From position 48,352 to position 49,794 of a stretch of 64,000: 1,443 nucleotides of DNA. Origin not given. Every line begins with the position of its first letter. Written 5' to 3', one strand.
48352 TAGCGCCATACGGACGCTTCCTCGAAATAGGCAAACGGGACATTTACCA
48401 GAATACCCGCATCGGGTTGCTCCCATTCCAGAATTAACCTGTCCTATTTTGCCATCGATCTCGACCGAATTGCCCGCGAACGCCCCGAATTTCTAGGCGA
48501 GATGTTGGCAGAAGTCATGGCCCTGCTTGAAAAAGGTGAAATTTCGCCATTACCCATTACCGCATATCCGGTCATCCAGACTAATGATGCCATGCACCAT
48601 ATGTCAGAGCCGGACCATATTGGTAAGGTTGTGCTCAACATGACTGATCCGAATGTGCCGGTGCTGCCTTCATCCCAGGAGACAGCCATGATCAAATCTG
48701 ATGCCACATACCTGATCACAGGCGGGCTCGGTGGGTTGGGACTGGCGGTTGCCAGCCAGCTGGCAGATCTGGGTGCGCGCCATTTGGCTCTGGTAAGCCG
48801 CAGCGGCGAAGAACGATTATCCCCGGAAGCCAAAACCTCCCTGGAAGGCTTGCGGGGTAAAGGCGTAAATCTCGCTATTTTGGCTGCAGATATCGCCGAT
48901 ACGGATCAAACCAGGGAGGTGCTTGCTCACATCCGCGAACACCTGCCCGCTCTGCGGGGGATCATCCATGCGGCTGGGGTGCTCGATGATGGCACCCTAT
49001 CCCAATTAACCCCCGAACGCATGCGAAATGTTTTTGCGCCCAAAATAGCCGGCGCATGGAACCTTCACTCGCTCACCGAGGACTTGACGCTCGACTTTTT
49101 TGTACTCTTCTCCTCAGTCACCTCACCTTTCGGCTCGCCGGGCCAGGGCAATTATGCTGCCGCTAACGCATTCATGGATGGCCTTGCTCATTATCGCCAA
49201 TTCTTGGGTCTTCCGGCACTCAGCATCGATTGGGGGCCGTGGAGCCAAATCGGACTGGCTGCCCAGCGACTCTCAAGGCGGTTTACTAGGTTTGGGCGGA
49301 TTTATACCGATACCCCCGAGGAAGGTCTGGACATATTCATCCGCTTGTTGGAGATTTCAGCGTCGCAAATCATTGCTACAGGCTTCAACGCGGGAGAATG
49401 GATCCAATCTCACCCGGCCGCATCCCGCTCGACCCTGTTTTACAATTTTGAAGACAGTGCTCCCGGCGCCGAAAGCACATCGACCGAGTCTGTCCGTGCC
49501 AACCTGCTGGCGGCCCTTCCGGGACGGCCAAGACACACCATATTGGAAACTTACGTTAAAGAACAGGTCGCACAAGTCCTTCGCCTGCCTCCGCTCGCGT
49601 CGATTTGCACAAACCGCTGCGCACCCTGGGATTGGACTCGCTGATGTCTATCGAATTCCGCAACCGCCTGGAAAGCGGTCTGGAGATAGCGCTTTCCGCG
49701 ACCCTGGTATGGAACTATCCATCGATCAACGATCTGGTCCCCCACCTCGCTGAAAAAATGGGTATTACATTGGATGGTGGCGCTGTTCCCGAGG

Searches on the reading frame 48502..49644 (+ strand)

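Call 6: search_protein_families(library=pfam, proteins=[window:48502-49644:+], max_evalue=0.01)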
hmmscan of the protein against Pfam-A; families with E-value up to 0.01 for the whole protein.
window:48502-49644:+ (380 aa): 5 families
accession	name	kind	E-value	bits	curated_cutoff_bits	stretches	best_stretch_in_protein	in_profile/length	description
PF08659.16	KR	-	6.5e-68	228.6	22.6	1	68-248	1-179/180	KR domain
PF00106.31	adh_short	-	5.2e-16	59.1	26.6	1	70-230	3-161/195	short chain dehydrogenase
PF13561.12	adh_short_C2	-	1.4e-09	38.3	27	1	78-231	7-156/236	Enoyl-(Acyl carrier protein) reductase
PF13602.12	ADH_zinc_N_2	-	5.9e-05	24.4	27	1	2-45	91-134/134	Zinc-binding dehydrogenase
PF01370.27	Epimerase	-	0.00094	19.1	20.9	1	71-213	2-122/240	NAD dependent epimerase/dehydratase family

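Call 7: search_protein_families(library=ncbifam, proteins=[window:48502-49644:+], max_evalue=0.01)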
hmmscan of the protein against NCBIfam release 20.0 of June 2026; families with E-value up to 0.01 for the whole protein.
window:48502-49644:+ (380 aa): 138 families (the best 25 are shown)
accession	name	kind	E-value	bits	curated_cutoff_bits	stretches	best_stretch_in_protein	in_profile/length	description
NF045894.1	PKS_plus_SDR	equivalog_domain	4.4e-68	230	1740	1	59-368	1149-1460/1515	type I polyketide synthase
NF041183.1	Pks2_ls1_myc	equivalog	1.8e-60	204.2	2400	1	2-361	1684-2031/2086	sulfolipid-1 biosynthesis phthioceranic/hydroxyphthioceranic acid synthase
NF037941.1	PKS_NbtC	equivalog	1.7e-25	89.2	1150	1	66-256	678-864/1027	nocobactin polyketide synthase NbtC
NF037940.1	PKS_MbtD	equivalog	9.3e-20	70.3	1150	1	70-267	655-845/978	mycobactin polyketide synthase MbtD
TIGR02813.1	omega_3_PfaA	subfamily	8.4e-19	65.8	1010.1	1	109-265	2081-2237/2582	polyketide-type polyunsaturated fatty acid synthase PfaA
NF004200.0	PRK05653.1-5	equivalog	1.9e-15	57.1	273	1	69-227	4-162/242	3-oxoacyl-ACP reductase FabG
TIGR01830.1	3oxo_ACP_reduc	equivalog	2.1e-15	57.1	297.75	1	71-229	2-159/239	3-oxoacyl-[acyl-carrier-protein] reductase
NF004198.0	PRK05653.1-3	equivalog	2e-14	53.7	296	1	65-229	5-167/248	3-oxoacyl-ACP reductase FabG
NF004847.0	PRK06198.1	subfamily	1e-13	51.1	240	1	67-226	7-166/269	oxidoreductase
NF009466.0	PRK12826.1-2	subfamily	1.2e-13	51.2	222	1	70-229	6-165/248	3-oxoacyl-ACP reductase FabG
TIGR01829.1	AcAcCoA_reduct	subfamily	1.4e-13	51.1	302.1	1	71-229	4-161/242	acetoacetyl-CoA reductase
NF006072.0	PRK08217.1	subfamily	2e-13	50.7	298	1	67-170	5-102/253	3-ketoacyl-(acyl-carrier-protein) reductase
NF006565.0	PRK09072.1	equivalog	9.6e-13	48.3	238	1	66-228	4-161/265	SDR family oxidoreductase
NF009468.0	PRK12826.1-4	equivalog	1.7e-12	47.6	318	1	69-228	9-167/256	SDR family oxidoreductase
NF005893.0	PRK07856.1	equivalog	7.2e-12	45.1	255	1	65-230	7-162/255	SDR family oxidoreductase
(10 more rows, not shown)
